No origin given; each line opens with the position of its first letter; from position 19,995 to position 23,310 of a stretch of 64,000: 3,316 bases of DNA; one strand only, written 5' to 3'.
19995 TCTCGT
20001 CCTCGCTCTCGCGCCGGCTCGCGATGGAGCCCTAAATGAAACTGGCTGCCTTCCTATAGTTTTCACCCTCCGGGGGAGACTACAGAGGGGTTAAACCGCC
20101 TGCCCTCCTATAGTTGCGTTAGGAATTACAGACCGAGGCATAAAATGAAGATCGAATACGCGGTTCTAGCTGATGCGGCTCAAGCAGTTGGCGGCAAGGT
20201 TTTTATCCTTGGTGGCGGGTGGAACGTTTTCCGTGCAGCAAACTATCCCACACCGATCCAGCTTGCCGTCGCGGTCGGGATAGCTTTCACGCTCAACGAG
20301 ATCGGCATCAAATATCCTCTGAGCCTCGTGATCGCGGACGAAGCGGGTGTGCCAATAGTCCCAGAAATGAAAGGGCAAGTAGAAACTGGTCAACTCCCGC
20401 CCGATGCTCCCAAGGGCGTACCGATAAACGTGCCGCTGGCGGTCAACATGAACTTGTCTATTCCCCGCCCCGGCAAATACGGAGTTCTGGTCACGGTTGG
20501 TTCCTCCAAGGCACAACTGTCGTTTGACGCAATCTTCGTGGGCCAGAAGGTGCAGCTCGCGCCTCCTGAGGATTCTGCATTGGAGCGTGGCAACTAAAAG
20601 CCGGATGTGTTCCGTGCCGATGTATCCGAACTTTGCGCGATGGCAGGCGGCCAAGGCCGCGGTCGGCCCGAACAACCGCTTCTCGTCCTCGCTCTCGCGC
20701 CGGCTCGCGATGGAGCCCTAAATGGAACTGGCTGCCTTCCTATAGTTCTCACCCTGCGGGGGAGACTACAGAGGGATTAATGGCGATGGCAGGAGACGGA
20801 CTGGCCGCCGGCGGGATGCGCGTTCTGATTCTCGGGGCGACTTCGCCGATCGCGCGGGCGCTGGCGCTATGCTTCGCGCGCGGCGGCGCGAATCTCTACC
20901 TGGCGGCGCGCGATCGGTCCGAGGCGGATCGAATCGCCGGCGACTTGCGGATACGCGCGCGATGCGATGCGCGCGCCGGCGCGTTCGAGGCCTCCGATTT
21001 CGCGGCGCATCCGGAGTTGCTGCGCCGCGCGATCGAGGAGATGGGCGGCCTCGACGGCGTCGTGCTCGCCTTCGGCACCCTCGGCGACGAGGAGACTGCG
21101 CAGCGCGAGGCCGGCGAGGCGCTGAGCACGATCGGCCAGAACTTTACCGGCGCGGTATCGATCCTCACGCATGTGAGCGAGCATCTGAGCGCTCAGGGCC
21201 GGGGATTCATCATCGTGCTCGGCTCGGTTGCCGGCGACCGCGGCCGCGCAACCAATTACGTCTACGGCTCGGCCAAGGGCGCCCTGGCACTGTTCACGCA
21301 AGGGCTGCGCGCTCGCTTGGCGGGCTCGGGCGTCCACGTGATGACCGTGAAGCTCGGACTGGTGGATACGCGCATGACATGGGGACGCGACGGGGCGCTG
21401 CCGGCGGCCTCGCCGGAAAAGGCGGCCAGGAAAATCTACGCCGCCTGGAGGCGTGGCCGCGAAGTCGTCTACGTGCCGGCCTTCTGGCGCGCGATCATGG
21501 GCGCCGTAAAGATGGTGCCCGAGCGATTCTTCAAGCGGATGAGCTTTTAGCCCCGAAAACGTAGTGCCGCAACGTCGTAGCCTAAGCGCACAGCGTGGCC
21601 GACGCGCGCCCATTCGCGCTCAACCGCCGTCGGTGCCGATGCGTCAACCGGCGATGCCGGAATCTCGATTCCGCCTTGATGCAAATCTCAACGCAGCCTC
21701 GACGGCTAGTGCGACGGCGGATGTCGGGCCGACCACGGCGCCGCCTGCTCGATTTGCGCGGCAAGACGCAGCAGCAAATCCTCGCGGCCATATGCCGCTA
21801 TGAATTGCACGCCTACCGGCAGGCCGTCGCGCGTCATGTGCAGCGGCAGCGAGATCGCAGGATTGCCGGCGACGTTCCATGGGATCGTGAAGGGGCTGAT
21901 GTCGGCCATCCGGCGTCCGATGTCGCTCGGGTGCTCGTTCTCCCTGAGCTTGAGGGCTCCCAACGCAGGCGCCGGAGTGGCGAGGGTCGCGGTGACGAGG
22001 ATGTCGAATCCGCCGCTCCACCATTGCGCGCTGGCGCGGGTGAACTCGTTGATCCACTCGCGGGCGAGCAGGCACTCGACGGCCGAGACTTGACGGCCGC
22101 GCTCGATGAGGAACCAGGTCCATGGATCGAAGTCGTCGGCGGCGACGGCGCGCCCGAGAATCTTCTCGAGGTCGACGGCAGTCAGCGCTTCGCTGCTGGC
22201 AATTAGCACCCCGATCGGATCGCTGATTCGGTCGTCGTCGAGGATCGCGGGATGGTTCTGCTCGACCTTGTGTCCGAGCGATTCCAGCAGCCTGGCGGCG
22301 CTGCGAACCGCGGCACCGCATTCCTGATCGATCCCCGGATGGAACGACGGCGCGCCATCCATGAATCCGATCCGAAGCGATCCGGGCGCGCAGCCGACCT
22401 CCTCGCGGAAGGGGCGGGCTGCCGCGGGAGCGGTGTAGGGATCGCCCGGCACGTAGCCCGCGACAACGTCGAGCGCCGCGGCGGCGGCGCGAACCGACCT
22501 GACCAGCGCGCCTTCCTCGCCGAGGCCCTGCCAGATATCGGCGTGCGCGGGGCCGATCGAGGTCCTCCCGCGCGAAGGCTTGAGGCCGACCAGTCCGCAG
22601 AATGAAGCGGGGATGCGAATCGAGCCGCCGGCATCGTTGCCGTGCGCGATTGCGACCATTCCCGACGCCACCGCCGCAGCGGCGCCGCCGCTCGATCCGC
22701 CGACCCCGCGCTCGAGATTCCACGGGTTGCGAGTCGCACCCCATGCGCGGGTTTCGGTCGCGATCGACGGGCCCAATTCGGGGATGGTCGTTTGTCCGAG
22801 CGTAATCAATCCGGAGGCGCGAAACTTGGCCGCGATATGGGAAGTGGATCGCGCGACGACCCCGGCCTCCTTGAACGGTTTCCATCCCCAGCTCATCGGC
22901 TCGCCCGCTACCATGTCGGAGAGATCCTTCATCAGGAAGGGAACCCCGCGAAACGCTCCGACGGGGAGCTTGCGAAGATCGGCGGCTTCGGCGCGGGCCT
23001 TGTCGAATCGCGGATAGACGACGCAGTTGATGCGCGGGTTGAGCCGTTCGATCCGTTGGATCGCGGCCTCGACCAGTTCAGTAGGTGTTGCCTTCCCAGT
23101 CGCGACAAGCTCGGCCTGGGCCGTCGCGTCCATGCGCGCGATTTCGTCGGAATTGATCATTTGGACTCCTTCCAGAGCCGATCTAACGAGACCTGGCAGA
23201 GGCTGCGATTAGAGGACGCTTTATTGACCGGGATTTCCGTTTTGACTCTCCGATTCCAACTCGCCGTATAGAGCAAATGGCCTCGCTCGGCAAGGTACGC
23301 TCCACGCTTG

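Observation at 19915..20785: Short insertion between the dprE1-like and dprE2-like genes, flanked by about 185-bp direct repeats duplicating the dprE1 3' end; a 16-bp core occurs three times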

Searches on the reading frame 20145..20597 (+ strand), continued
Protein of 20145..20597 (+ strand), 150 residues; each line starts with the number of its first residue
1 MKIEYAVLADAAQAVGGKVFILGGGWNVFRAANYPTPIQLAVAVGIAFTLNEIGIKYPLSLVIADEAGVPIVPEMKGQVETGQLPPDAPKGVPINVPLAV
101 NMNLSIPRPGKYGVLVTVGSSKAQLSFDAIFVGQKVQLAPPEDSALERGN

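Call 70: fold_search(model_id=the predicted structure, library=pdb)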
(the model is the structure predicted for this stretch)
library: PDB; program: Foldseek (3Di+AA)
matches with E <= 10: 1395; with E <= 0.001: 0
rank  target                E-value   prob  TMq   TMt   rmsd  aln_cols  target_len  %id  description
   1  2z64_C                1.3e-03  1.00  0.36  0.39   7.1       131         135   14  Crystal structure of mouse TLR4 and mouse MD-2 complex (released 2007-09-18)
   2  2z65_C                1.8e-03  1.00  0.41  0.43   7.3       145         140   12  Crystal structure of the human TLR4 TV3 hybrid-MD-2-Eritoran complex (released 2007-09-18)
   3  3t6q_C                1.9e-03  1.00  0.37  0.39   9.6       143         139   12  Crystal structure of mouse RP105/MD-1 complex (released 2011-11-09)
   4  5ijd_C                2.2e-03  1.00  0.44  0.47   7.0       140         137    9  The crystal structure of mouse TLR4/MD-2/lipid A complex (released 2016-04-27)
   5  3m7o_B                2.4e-03  1.00  0.36  0.40   9.0       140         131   16  Crystal structure of mouse MD-1 in complex with phosphatidylcholine (released 2010-06-09)
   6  3m7o_A                2.8e-03  0.99  0.34  0.37  13.2       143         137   12  Crystal structure of mouse MD-1 in complex with phosphatidylcholine (released 2010-06-09)
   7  3b2d_C                3.0e-03  0.99  0.32  0.33  10.5       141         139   13  Crystal structure of human RP105/MD-1 complex (released 2011-11-09)
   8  5ijc_C                3.1e-03  1.00  0.44  0.47   7.9       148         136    9  The crystal structure of mouse TLR4/MD-2/neoseptin-3 complex (released 2016-04-27)
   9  2e56                  3.9e-03  1.00  0.43  0.44   7.1       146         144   12  Crystal structure of human MD-2 (released 2007-06-26)
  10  2r5o_B                4.1e-03  0.84  0.25  0.23  12.0       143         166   10  Crystal structure of the C-terminal domain of wzt (released 2007-12-25)
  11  3rg1_C                5.5e-03  0.97  0.31  0.33  10.8       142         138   13  Crystal structure of the RP105/MD-1 complex (released 2011-08-31)
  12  3rg1_P                6.2e-03  0.97  0.31  0.34  10.2       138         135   17  Crystal structure of the RP105/MD-1 complex (released 2011-08-31)
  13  7dco_D                6.8e-03  1.00  0.39  0.04  10.9       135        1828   12  Cryo-EM structure of the activated spliceosome (Bact complex) at an atomic resolution of 2.5 angstrom (released 2021-03-17)
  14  3rg1_D                6.8e-03  0.98  0.33  0.35  10.2       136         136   17  Crystal structure of the RP105/MD-1 complex (released 2011-08-31)
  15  3rg1_H                7.2e-03  0.98  0.31  0.33  10.9       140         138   16  Crystal structure of the RP105/MD-1 complex (released 2011-08-31)
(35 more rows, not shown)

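Call 75: search_protein_families(library=ncbifam, proteins=[window:20145-20597:+], max_evalue=0.001)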
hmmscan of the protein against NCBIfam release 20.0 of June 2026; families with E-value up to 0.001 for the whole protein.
window:20145-20597:+ (150 aa): 0 families

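Call 93: find_encoding_contigs(protein=P0049, flank=3500, max_places=2)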
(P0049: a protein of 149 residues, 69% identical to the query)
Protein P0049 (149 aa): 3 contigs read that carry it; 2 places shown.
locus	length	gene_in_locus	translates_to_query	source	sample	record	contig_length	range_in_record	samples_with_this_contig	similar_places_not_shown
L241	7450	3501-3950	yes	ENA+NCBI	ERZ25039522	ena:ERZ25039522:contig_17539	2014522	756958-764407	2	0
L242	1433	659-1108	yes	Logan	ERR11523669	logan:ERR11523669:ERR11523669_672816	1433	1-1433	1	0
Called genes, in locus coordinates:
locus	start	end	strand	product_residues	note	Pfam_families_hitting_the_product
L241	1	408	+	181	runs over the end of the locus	-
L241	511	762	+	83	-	-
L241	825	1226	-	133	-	PF22747:Zn_ribbon_DUF2089, PF09862:DUF2089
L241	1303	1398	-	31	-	-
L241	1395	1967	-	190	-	-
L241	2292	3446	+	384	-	PF03577:Peptidase_C69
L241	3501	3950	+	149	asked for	PF22091:DUF6941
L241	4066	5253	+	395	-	PF02771:Acyl-CoA_dh_N, PF02770:Acyl-CoA_dh_M, PF00441:Acyl-CoA_dh_1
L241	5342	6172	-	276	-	PF03400:DDE_Tnp_IS1 (faint), PF13610:DDE_Tnp_IS240 (weak)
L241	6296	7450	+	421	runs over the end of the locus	PF02661:Fic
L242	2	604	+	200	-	?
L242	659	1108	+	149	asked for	PF22091:DUF6941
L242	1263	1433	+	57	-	?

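Call 94: find_encoding_contigs(protein=P0093, flank=3500, max_places=2)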
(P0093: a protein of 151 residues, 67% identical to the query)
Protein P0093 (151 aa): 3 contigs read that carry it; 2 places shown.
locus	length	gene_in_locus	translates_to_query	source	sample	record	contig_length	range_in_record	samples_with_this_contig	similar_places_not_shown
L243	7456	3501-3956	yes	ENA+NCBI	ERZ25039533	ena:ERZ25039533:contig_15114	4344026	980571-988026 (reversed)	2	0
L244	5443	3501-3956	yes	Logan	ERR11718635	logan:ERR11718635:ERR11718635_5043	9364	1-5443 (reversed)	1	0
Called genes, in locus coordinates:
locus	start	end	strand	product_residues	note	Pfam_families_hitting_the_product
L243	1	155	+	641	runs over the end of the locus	PF17957:Big_7, PF11999:Ice_binding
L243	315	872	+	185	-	PF00255:GSHPx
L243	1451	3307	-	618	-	PF04960:Glutaminase, PF00027:cNMP_binding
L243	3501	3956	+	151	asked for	PF22091:DUF6941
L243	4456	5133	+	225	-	PF00365:PFK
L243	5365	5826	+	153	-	-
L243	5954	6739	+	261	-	PF00106:adh_short, PF08659:KR, PF13561:adh_short_C2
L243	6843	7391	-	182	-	PF10543:ORF6N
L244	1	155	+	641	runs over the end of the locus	PF17957:Big_7, PF11999:Ice_binding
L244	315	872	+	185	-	PF00255:GSHPx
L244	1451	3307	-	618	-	PF04960:Glutaminase, PF00027:cNMP_binding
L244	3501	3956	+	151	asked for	PF22091:DUF6941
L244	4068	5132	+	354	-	PF00365:PFK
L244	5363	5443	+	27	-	?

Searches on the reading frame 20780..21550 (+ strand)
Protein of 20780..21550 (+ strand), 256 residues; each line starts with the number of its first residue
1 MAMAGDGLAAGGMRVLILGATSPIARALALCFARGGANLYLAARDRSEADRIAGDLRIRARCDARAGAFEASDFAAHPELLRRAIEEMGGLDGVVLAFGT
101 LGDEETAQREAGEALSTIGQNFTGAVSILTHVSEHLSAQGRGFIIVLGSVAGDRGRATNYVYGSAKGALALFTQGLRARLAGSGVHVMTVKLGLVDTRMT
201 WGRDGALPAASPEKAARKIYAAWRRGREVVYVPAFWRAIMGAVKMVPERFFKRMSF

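Call 11: search_protein_families(library=pfam, proteins=[window:20780-21550:+], max_evalue=0.01)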
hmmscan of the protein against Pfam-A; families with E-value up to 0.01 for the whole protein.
window:20780-21550:+ (256 aa): 3 families
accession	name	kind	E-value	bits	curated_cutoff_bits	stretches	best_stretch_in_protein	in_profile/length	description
PF00106.31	adh_short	-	5e-30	104.9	26.6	1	15-201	3-188/195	short chain dehydrogenase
PF13561.12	adh_short_C2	-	4.1e-20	72.8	27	1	19-205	1-186/236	Enoyl-(Acyl carrier protein) reductase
PF08659.16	KR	-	2.4e-07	31.3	22.6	1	15-196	3-179/180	KR domain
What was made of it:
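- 20780..21550 (+): dprE2-like SDR (256 aa with a 12-aa N-terminal extension; homologues start at 20816). Pfam adh_short (call 11).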

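Call 43: find_homologous_proteins(query=window:20780-21550:+, max_evalue=1e-60)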
Query window:20780-21550:+ (256 aa): 855 proteins with E <= 1e-60 among 8000 candidates; the best 120 are listed.
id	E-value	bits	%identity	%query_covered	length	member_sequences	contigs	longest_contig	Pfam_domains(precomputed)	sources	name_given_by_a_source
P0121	1.1e-108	380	75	95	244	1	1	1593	PF08659.17,PF13561.13,PF00106.32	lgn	-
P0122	3.7e-105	369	71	95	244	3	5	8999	PF08659.17,PF13561.13,PF00106.32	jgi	jgi:short-subunit dehydrogenase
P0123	4.2e-105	369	70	95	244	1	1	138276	PF08659.17,PF13561.13,PF00106.32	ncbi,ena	-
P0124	2.1e-104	366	70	95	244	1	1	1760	PF13561.13,PF00106.32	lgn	-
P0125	2.7e-104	366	73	95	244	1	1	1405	PF08659.17,PF13561.13,PF00106.32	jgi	jgi:short-subunit dehydrogenase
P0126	5.6e-104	365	72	95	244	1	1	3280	PF08659.17,PF13561.13,PF00106.32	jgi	jgi:short-subunit dehydrogenase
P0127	7.7e-104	364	73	95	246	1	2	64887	PF08659.17,PF13561.13,PF00106.32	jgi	jgi:NAD(P)-dependent dehydrogenase (short-subunit alcohol dehydrogenase family)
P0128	1.0e-103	364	71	95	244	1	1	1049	PF08659.17,PF13561.13,PF00106.32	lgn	-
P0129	2.2e-103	363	72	95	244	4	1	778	PF08659.17,PF13561.13,PF00106.32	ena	-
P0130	5.1e-103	362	69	95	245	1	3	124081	PF08659.17,PF13561.13,PF00106.32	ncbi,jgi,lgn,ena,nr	ncbi:MAG TPA: SDR family NAD(P)-dependent oxidoreductase [Candidatus Binataceae bacterium]|nr:SDR fa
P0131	2.0e-102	360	70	95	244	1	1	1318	PF08659.17,PF13561.13,PF00106.32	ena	-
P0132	1.3e-100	354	69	95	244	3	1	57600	PF08659.17,PF13561.13,PF00106.32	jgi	jgi:short-subunit dehydrogenase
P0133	1.4e-100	354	68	95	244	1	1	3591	PF08659.17,PF13561.13,PF00106.32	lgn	-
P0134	5.6e-100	352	68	95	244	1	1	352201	PF08659.17,PF13561.13,PF00106.32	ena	-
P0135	6.5e-100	352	70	95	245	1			PF08659.17,PF13561.13,PF00106.32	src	-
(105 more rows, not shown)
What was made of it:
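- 20780..21550 (+): Homologues are 244-245 aa (call 43).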

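Call 75: search_protein_families(library=ncbifam, proteins=[window:20780-21550:+], max_evalue=0.001)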
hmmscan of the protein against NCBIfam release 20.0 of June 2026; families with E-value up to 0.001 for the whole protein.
window:20780-21550:+ (256 aa): 163 families (the best 25 are shown)
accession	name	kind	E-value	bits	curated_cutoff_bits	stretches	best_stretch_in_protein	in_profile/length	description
NF005489.0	PRK07102.1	equivalog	5e-78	262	267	1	14-255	3-242/243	SDR family oxidoreductase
NF053786.1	DcplherypntRedDprE2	equivalog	2.2e-56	191.3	250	1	14-255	10-251/252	decaprenylphospho-beta-D-erythro-pentofuranosid-2-ulose 2-reductase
NF004110.0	PRK05599.1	equivalog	5.1e-39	134.3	362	1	13-254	1-244/246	SDR family oxidoreductase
NF006099.0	PRK08251.1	equivalog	3.2e-24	85.5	253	1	14-254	6-249/250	SDR family oxidoreductase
NF005878.0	PRK07825.1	subfamily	2.8e-23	82.7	287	1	12-252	9-246/278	short chain dehydrogenase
NF005559.1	PRK07231.1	subfamily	3e-23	82.6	215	1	14-202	6-193/249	glucose 1-dehydrogenase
NF005437.0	PRK07024.1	equivalog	3.4e-22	79.1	266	1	13-253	5-245/259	SDR family oxidoreductase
NF004825.0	PRK06181.1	equivalog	5.9e-22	78.2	215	1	14-212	8-208/268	SDR family oxidoreductase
NF006118.0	PRK08264.1-4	subfamily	7.1e-22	78.1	279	1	12-250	5-234/244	SDR family oxidoreductase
NF009466.0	PRK12826.1-2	subfamily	8.6e-22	77.8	222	1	13-200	4-192/248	3-oxoacyl-ACP reductase FabG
NF052558.1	MBtsdlDhBudC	equivalog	7e-19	68.4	270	1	15-202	6-189/250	meso-2,3-butanediol dehydrogenase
NF047420.2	EF_P_mod_YmfI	equivalog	1e-18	67.9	238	1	15-200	2-183/236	elongation factor P 5-aminopentanone reductase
NF005681.0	PRK07478.1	subfamily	2.6e-17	63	267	1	15-200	9-195/254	SDR family oxidoreductase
NF005495.0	PRK07109.1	subfamily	4.5e-17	62.3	264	1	14-248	10-253/334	SDR family oxidoreductase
NF004198.0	PRK05653.1-3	equivalog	1.2e-16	60.9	296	1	13-202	8-196/248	3-oxoacyl-ACP reductase FabG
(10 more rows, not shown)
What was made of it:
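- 20780..21550 (+): NCBIfam DprE2 model scores 191 bits against a 250-bit cut-off (call 75).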

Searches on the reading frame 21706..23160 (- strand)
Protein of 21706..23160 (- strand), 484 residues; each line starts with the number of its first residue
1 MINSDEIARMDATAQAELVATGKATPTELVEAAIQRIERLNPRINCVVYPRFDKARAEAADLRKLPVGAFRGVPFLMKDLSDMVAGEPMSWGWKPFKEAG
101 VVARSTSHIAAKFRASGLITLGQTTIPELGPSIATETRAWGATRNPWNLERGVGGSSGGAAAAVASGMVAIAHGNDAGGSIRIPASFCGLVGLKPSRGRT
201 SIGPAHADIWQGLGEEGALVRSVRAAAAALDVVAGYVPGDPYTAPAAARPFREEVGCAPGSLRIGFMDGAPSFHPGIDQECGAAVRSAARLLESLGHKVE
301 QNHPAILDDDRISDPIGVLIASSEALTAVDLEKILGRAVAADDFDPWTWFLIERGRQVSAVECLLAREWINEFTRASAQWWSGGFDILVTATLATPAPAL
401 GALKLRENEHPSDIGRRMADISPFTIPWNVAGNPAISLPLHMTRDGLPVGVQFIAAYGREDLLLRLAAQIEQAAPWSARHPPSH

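Call 73: search_protein_families(library=pfam, proteins=[window:21706-23160:-], max_evalue=0.001)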
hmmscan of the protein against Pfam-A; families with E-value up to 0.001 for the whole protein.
window:21706-23160:- (484 aa): 1 family
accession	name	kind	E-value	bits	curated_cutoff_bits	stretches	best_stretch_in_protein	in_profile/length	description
PF01425.27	Amidase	-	6e-90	302.9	27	1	28-464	1-445/445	Amidase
